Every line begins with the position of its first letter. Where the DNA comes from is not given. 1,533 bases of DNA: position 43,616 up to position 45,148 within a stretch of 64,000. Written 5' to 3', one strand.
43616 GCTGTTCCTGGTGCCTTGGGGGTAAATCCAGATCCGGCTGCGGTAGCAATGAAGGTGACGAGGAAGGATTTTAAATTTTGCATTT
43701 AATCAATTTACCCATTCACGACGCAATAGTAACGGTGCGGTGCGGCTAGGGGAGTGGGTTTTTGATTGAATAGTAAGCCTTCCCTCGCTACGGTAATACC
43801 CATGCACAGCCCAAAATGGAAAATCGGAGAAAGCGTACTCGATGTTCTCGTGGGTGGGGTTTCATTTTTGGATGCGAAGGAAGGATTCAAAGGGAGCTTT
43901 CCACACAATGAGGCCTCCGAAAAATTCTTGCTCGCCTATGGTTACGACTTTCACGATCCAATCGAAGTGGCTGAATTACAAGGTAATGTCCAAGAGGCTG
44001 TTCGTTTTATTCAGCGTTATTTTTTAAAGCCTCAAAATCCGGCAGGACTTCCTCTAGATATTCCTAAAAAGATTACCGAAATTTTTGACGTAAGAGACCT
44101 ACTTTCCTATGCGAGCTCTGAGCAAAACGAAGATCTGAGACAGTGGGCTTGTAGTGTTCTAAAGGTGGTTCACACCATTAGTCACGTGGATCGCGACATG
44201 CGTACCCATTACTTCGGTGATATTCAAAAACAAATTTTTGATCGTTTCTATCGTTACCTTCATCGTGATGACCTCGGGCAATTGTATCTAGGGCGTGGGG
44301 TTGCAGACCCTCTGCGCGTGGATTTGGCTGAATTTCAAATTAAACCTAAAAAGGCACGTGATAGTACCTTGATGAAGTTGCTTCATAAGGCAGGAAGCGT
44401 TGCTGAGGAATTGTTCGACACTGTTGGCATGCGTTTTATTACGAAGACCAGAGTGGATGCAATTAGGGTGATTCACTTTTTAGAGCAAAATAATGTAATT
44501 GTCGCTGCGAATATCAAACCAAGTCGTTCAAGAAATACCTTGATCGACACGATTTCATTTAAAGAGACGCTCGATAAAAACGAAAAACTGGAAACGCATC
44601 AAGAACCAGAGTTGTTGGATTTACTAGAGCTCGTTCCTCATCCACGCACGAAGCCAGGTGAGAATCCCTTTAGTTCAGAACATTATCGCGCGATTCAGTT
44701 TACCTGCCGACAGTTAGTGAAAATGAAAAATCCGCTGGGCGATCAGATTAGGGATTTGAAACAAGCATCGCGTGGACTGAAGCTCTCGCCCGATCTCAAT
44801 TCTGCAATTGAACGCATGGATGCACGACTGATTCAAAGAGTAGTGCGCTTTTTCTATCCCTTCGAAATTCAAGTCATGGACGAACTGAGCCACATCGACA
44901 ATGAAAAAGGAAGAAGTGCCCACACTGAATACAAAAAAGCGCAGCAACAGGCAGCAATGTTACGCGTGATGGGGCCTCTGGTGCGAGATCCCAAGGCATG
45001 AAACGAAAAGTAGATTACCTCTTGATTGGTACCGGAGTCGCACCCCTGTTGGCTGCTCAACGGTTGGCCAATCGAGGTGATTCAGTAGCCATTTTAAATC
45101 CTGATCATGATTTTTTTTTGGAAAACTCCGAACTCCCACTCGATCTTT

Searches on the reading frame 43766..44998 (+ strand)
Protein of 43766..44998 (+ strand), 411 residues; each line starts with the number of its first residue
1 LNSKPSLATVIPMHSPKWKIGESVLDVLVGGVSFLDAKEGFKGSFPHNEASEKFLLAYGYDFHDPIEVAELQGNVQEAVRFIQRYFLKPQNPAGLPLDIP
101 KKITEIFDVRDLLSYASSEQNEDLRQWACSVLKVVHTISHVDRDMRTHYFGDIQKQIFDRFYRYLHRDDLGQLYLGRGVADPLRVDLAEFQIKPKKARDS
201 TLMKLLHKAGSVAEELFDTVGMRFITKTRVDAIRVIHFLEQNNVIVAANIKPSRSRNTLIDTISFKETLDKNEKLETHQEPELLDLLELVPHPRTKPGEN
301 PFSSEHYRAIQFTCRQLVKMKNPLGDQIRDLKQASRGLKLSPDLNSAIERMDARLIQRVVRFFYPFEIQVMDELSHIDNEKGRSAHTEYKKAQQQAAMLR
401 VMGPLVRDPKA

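Call 3: search_protein_families(library=pfam, proteins=[window:43766-44998:+], max_evalue=1)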
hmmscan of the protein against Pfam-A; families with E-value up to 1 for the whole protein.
window:43766-44998:+ (411 aa): 1 family
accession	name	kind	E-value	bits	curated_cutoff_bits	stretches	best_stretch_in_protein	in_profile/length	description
PF04607.23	RelA_SpoT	-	2.6e-05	24.9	27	1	196-251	4-58/113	Region found in RelA / SpoT proteins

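Call 4: search_protein_families(library=ncbifam, proteins=[window:43766-44998:+], max_evalue=1)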
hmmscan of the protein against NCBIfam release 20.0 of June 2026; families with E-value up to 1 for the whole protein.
window:43766-44998:+ (411 aa): 2 families
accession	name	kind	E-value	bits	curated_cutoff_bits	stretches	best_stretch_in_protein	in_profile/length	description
TIGR04562.1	TIGR04562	subfamily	8.3e-108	360.7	140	1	23-402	3-355/356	TIGR04552 family protein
TIGR04552.1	TIGR04552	subfamily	3.9e-103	345.4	125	1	23-402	6-351/352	TIGR04552 family protein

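Call 5: search_solved_structures(query=window:43766-44998:+, max_evalue=10, show_alignments=2)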
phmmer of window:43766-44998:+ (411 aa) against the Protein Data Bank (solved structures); distinct sequences matched with E-value up to 10: 1.
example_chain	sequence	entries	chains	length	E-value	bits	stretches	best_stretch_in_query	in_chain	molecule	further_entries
1xu0_A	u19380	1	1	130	0.53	12.8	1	142-204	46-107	prion protein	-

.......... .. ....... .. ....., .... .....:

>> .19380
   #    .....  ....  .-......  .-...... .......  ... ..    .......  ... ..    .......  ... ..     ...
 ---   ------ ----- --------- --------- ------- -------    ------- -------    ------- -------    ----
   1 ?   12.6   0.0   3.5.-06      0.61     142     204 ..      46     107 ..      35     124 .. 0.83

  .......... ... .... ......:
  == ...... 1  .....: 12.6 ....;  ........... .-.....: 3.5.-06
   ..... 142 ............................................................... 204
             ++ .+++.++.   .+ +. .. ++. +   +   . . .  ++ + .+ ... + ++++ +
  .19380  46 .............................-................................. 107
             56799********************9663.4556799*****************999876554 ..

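Call 8: find_homologous_proteins(query=window:43766-44998:+, max_evalue=0.001)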
Query window:43766-44998:+ (411 aa): 1478 proteins with E <= 0.001 among 5185 candidates; the best 120 are listed.
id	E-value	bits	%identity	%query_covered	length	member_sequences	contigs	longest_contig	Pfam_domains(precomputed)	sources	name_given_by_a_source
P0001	4.4e-266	900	100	97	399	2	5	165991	PF04607.24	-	-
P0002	1.2e-209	715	81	96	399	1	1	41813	-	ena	-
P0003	7.0e-187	640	71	96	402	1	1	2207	-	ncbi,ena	-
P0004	1.2e-185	636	71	96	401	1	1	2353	-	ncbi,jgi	jgi:uncharacterized protein (TIGR04562 family)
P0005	6.9e-182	623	70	95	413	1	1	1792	-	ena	-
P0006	1.2e-181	622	69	96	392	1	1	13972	-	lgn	-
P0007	2.2e-181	622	70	97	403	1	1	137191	-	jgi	jgi:uncharacterized protein (TIGR04562 family)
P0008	2.3e-180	618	69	96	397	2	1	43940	-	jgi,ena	-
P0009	1.8e-179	615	68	95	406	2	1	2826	-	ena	-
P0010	8.6e-179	613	68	96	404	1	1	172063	-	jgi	jgi:uncharacterized protein (TIGR04562 family)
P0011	1.4e-178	612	69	95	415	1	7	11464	-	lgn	-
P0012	3.0e-178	611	68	95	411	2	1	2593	-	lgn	-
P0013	3.2e-178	611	70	95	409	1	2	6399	-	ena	-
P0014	3.5e-178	611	68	96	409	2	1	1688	-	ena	-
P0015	1.4e-177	609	68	96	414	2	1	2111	-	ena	-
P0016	6.3e-177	607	67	96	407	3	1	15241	-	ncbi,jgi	jgi:uncharacterized protein (TIGR04562 family)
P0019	2.1e-175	602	67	96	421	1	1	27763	-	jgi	jgi:uncharacterized protein (TIGR04562 family)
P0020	2.6e-175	602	70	96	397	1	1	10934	PF04607.24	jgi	jgi:uncharacterized protein (TIGR04562 family)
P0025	1.4e-174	599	68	96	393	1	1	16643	PF04607.24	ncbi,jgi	jgi:uncharacterized protein (TIGR04562 family)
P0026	4.8e-174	597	67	96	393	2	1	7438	PF04607.24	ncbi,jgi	jgi:uncharacterized protein (TIGR04562 family)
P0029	1.1e-173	596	67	96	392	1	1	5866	PF04607.24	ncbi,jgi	jgi:uncharacterized protein (TIGR04562 family)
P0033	7.8e-173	593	67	97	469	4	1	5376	-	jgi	jgi:uncharacterized protein (TIGR04562 family)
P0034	1.6e-172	592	67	97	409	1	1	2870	-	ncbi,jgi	jgi:uncharacterized protein (TIGR04562 family)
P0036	3.1e-172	591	67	95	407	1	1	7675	-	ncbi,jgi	jgi:uncharacterized protein (TIGR04562 family)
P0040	1.9e-171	589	67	96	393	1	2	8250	PF04607.24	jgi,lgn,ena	jgi:uncharacterized protein (TIGR04562 family)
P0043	1.5e-170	586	66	96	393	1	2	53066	PF04607.24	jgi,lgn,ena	jgi:uncharacterized protein (TIGR04562 family)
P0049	1.4e-168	579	66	95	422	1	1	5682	-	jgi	jgi:uncharacterized protein (TIGR04562 family)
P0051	1.5e-167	576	65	95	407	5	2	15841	-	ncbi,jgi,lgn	jgi:uncharacterized protein (TIGR04562 family)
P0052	2.1e-167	576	65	96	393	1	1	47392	-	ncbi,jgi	jgi:uncharacterized protein (TIGR04562 family)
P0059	2.4e-166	572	65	95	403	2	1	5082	-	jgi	jgi:uncharacterized protein (TIGR04562 family)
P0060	2.6e-166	572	67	96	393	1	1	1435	PF04607.24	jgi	jgi:uncharacterized protein (TIGR04562 family)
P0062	9.4e-166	570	65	96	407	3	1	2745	-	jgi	jgi:uncharacterized protein (TIGR04562 family)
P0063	1.0e-165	570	64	95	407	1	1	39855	-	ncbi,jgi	jgi:uncharacterized protein (TIGR04562 family)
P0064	1.1e-165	570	66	95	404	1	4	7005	-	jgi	jgi:uncharacterized protein (TIGR04562 family)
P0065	1.1e-165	570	65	96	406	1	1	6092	-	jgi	jgi:uncharacterized protein (TIGR04562 family)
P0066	2.8e-165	569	62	99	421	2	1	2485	-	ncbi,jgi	jgi:uncharacterized protein (TIGR04562 family)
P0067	6.1e-165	567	65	95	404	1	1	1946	-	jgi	jgi:uncharacterized protein (TIGR04562 family)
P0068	6.2e-165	567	65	95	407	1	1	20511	-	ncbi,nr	ncbi:MAG: TIGR04552 family protein [Bdellovibrionales bacterium]|nr:TIGR04552 family protein [Bdello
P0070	7.2e-164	564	64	95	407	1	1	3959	-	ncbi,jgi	jgi:uncharacterized protein (TIGR04562 family)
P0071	8.4e-164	564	65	95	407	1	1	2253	-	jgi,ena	jgi:uncharacterized protein (TIGR04562 family)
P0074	2.8e-163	562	64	96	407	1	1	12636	-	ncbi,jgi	jgi:uncharacterized protein (TIGR04562 family)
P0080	3.1e-142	493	66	82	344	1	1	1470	-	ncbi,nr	ncbi:MAG: TIGR04552 family protein, partial [Proteobacteria bacterium]|nr:TIGR04552 family protein [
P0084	3.6e-135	469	53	97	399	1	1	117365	PF04607.24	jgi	jgi:uncharacterized protein (TIGR04562 family)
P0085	4.2e-134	466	66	78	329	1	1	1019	-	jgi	jgi:uncharacterized protein (TIGR04562 family)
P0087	1.4e-126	441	52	95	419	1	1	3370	-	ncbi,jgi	jgi:uncharacterized protein (TIGR04562 family)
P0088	9.7e-126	438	53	95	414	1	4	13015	-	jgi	jgi:uncharacterized protein (TIGR04562 family)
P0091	1.3e-124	435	51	96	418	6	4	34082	-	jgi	jgi:uncharacterized protein (TIGR04562 family)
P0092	1.5e-124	434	51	93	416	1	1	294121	-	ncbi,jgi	jgi:uncharacterized protein (TIGR04562 family)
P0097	4.7e-124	433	70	68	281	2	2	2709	PF04607.24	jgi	jgi:uncharacterized protein (TIGR04562 family)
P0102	2.0e-123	431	52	93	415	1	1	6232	-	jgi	jgi:uncharacterized protein (TIGR04562 family)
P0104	2.8e-123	430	52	95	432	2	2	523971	-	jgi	jgi:uncharacterized protein (TIGR04562 family)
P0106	5.3e-123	429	52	96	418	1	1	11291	-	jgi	jgi:uncharacterized protein (TIGR04562 family)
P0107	6.3e-123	429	50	95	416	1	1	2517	PF04607.24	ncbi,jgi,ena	jgi:uncharacterized protein (TIGR04562 family)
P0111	1.3e-122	428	52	96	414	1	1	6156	-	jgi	jgi:uncharacterized protein (TIGR04562 family)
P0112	1.3e-122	428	50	95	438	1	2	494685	-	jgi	jgi:uncharacterized protein (TIGR04562 family)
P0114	1.6e-122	428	51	94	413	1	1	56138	-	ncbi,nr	ncbi:MAG: TIGR04552 family protein [Oligoflexia bacterium]|nr:TIGR04552 family protein [Oligoflexia 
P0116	2.0e-122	428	50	95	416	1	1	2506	-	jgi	jgi:uncharacterized protein (TIGR04562 family)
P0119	7.1e-122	426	52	95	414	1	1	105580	-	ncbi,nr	ncbi:MAG: TIGR04552 family protein [Bdellovibrio sp.]|nr:TIGR04552 family protein [Bdellovibrio sp.]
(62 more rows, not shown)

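Call 12: find_related_loci(query=A1, collection=genome_contigs, flank=10000)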
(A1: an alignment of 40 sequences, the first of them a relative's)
Query A1 (399 aa) in genome_contigs; peptide patterns used: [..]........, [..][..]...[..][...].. (x = any residue, [..] = any of these).
490 stretches matched a pattern; 326 encode a relative of the query (tblastn E <= 1e-3); the best 80 are kept; 80 distinct loci.
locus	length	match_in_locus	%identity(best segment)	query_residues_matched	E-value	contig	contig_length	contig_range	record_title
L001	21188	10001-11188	68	5-396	0e+0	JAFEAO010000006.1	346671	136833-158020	MAG: Bdellovibrionales bacterium isolate SZAS-1 PROT-KAN-3__6__length-346671, whole genome shotgun sequence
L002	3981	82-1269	67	2-394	0e+0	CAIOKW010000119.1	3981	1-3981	MAG: Oligoflexia bacterium isolate Umea_bin-07902 genome assembly, contig: bin-07902:119/351, whole genome shotgun seque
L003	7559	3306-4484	68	5-394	0e+0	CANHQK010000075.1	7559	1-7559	MAG: Bdellovibrionales bacterium isolate RE-26jul17-3 genome assembly, contig: RE-26jul17-C7179-p3, whole genome shotgun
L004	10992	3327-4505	68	5-394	0e+0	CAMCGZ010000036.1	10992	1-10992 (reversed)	MAG: Bdellovibrio sp. ZAP7 isolate MsE-30jul19-120 genome assembly, contig: MsE-30jul19-C9137, whole genome shotgun sequ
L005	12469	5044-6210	68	1-395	0e+0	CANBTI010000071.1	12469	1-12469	MAG: Bdellovibrionales bacterium isolate JR-MC-C-240519-135 genome assembly, contig: JR-MC-C-240519-C5024, whole genome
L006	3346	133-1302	68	1-396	0e+0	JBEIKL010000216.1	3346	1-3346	MAG: Bdellovibrionales bacterium isolate Sample-104-S4-bin-132 Sample_104_S4-bin_132-k141_690798, whole genome shotgun s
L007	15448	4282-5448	67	1-395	6e-180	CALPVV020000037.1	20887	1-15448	MAG: Nitrosovibrio sp. Nv4 isolate HRS-ES2-bin-178 genome assembly, contig: HRSG-E12-C640-p2, whole genome shotgun seque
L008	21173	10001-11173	65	3-398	2e-175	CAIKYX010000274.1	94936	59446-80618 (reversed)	MAG: Oligoflexia bacterium isolate VK_bin-3925 genome assembly, contig: bin-3925:274/278, whole genome shotgun sequence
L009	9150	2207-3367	65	1-393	4e-175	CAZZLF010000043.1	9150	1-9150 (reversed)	MAG TPA_asm: uncultured Bdellovibrio sp. isolate SRP124364_co1_342 genome assembly, contig: NODE_9021_length_9150_cov_4.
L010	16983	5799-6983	66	5-396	1e-174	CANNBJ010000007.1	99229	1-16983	MAG: Bdellovibrionales bacterium isolate ZE-Jul18-80 genome assembly, contig: ZE-Jul18-C3-p2, whole genome shotgun seque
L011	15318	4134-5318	65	5-396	3e-173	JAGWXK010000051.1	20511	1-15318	MAG: Bdellovibrionales bacterium isolate REEB465 contig-150_4717, whole genome shotgun sequence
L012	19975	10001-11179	65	5-394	2e-173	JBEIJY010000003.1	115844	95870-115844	MAG: Bdellovibrionales bacterium isolate Sample-103-S77-bin-69 Sample_103_S77-bin_69-k141_2758079, whole genome shotgun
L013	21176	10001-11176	70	5-393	0e+0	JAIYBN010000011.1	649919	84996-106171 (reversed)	MAG: Proteobacteria bacterium isolate E1_MAG_00048 pond_E1_MAG_00048_000000000006, whole genome shotgun sequence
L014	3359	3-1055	65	49-396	1e-157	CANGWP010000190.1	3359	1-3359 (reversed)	MAG: Bdellovibrionales bacterium isolate RE-15aug16-115 genome assembly, contig: RE-15aug16-C67965, whole genome shotgun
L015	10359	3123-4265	56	9-391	9e-144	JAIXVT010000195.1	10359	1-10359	MAG: Proteobacteria bacterium isolate D1_MAG_00075 pond_D1_MAG_00075_000000000166, whole genome shotgun sequence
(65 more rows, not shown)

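Call 19: predict_structure(alignment_id=A1)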
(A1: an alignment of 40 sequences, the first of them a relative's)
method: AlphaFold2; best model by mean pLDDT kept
length: 399 residues; sequences in the alignment: 40
mean_pLDDT: 76.9   pTM: 0.71
mean pLDDT of the five models: 76.9, 75.8, 75.5, 74.6, 72.5
residues with pLDDT >= 90: 85; 70-90: 208; 50-70: 72; < 50: 34
segments of 3 or more residues with pLDDT < 50: 184-206, 396-399
pLDDT, mean of each block of 10 residues (from residue 1): 78 78 67 80 73 80 84 82 86 88 86 87 69 65 86 95 94 93 49 39 53 93 91 66 68 90 77 90 59 66 79 87 91 90 78 82 78 53 65 59
secondary structure, 60 per line:
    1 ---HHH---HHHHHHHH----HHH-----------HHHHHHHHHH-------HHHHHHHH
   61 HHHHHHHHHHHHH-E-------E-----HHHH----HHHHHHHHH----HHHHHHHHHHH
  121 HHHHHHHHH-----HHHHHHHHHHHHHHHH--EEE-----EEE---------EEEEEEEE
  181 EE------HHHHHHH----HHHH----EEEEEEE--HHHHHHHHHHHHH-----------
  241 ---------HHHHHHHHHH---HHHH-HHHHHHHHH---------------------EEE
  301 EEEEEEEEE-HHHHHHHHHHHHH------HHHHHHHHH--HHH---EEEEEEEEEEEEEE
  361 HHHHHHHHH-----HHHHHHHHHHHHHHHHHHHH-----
elements in order: H10-17 H36-45 H53-73 H89-92 H97-105 H110-129 H135-150 E153-155 E161-163 E173-182 H189-195 H200-203 E208-214 H217-229 H250-259 H263-266 H268-276 E298-309 H311-323 H330-338 E347-360 H361-369 H375-394

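Call 24: fold_search(model_id=the predicted structure, library=pdb)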
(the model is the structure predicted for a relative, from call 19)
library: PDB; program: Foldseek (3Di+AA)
matches with E <= 10: 99; with E <= 0.001: 0
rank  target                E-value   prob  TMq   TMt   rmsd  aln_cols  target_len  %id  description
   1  6ex0_A                1.4e-02  0.97  0.23  0.43  11.8       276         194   12  Crystal structure of RelP (SAS2) from Staphylococcus aureus bound to pppGpp in the post-catalytic state (released 2018-01-24)
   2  6ex0_B                2.0e-02  0.84  0.19  0.35  15.2       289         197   14  Crystal structure of RelP (SAS2) from Staphylococcus aureus bound to pppGpp in the post-catalytic state (released 2018-01-24)
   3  6ewz_A                3.0e-02  0.69  0.18  0.33  17.1       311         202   12  Crystal structure of RelP (SAS2) from Staphylococcus aureus bound to AMPCPP and GTP in the pre-catalytic state (released 2018-01-24)
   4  6fgj_B                3.4e-02  0.93  0.23  0.42  13.9       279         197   14  Crystal structure of the small alarmone synthethase 2 from Staphylococcus aureus (released 2018-02-07)
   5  6fgk_D                3.6e-02  0.90  0.22  0.41  10.7       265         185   15  Crystal structure of the small alarmone synthethase 2 from Bacillus subtilis (released 2018-02-07)
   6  6ewz_B                4.0e-02  0.82  0.21  0.36  13.6       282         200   13  Crystal structure of RelP (SAS2) from Staphylococcus aureus bound to AMPCPP and GTP in the pre-catalytic state (released 2018-01-24)
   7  5xnx_A                4.0e-02  0.30  0.18  0.21  23.5       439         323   11  Crystallographic structure of the enzymatically active N-terminal domain of the Rel protein from Mycobacterium tubercu (released 2017-07-19)
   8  6fgj_A                4.2e-02  0.85  0.23  0.41  15.0       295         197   12  Crystal structure of the small alarmone synthethase 2 from Staphylococcus aureus (released 2018-02-07)
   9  6fgx_B                4.4e-02  0.80  0.20  0.37  14.4       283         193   12  Crystal structure of the small alarmone synthethase 2 from Staphylococcus aureus bound to AMPCPP (released 2018-02-07)
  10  6fgx_A                4.4e-02  0.72  0.19  0.35  14.8       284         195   13  Crystal structure of the small alarmone synthethase 2 from Staphylococcus aureus bound to AMPCPP (released 2018-02-07)
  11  6fgk_B                6.1e-02  0.87  0.19  0.38  11.1       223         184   15  Crystal structure of the small alarmone synthethase 2 from Bacillus subtilis (released 2018-02-07)
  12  6fgk_A                7.5e-02  0.82  0.19  0.37  11.2       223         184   16  Crystal structure of the small alarmone synthethase 2 from Bacillus subtilis (released 2018-02-07)
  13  5ded_C                7.5e-02  0.72  0.22  0.37   9.3       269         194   10  Crystal structure of the small alarmone synthethase 1 from Bacillus subtilis bound to its product pppGpp (released 2015-10-28)
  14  2be3_A                9.3e-02  0.75  0.23  0.39  11.9       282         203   10  Structure of a GTP Pyrophosphokinase Family Protein from Streptococcus pneumoniae (released 2005-12-06)
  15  5dec_D                9.8e-02  0.60  0.20  0.35  11.7       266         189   10  Crystal structure of the small alarmone synthetase 1 from Bacillus subtilis (released 2015-10-28)
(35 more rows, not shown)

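Call 25: search_solved_structures(query=A1, max_evalue=10, show_alignments=3)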
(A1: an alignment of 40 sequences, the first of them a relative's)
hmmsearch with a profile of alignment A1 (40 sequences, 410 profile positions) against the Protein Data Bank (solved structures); distinct sequences matched with E-value up to 10: 1.
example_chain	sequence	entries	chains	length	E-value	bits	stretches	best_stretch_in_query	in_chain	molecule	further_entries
4e0i_A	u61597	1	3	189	1.2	11.1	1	237-273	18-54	Mitochondrial FAD-linked sulfhydryl oxidase ERV1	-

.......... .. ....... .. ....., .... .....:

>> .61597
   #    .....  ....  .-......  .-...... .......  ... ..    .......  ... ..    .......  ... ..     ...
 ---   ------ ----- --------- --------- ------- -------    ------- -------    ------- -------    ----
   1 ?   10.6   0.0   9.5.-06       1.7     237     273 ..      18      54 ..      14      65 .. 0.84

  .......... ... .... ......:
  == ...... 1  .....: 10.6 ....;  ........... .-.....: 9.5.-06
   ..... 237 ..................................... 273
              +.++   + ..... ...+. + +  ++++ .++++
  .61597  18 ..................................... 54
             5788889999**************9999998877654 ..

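Call 30: search_protein_families(library=pfam, alignment_id=A1, max_evalue=0.01)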
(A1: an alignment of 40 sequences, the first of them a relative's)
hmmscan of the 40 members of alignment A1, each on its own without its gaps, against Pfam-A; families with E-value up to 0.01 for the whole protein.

A. member 1, P0001 (399 aa): 1 family
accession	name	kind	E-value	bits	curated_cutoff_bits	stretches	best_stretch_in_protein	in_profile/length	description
PF04607.23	RelA_SpoT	-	2.2e-05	25.1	27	0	184-239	4-58/113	Region found in RelA / SpoT proteins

B. families by the number of members that match (of 40 scanned): 3 families
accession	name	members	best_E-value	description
PF04607.23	RelA_SpoT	39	5.8e-07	Region found in RelA / SpoT proteins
PF04433.23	SWIRM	2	0.0044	SWIRM domain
PF10607.14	CTLH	1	0.006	CTLH/CRA C-terminal to LisH motif domain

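Call 44: search_protein_representatives(alignment_id=A1)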
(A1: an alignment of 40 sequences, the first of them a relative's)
Query: 40 sequences, 410 profile positions. Proteins with E-value up to 0.001 (for the whole library): 674; up to 1e-10: 488; up to 1e-30: 229. The best 150 are listed.
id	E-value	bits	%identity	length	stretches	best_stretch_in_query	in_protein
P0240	7.5e-170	581.6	-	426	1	9-406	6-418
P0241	3.7e-133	460.8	-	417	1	8-406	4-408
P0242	1.2e-128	445.9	-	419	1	13-407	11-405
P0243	1.6e-126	438.9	-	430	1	11-406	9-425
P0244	4.2e-126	437.5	-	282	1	130-408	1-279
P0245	1.9e-117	409.0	-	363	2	19-264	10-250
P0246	8.8e-117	406.8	-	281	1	13-283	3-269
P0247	2.4e-106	372.4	-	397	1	9-405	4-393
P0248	1.1e-100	353.8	-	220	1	131-341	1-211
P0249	5.3e-97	341.7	-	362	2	17-322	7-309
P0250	1.1e-96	340.6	-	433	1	11-408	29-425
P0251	1.4e-95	336.9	-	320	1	103-406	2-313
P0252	4.8e-93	328.6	-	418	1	6-405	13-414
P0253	6.2e-93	328.3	-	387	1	12-404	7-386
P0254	8.6e-92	324.5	-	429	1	15-408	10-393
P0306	2.9e-76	273.4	-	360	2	16-320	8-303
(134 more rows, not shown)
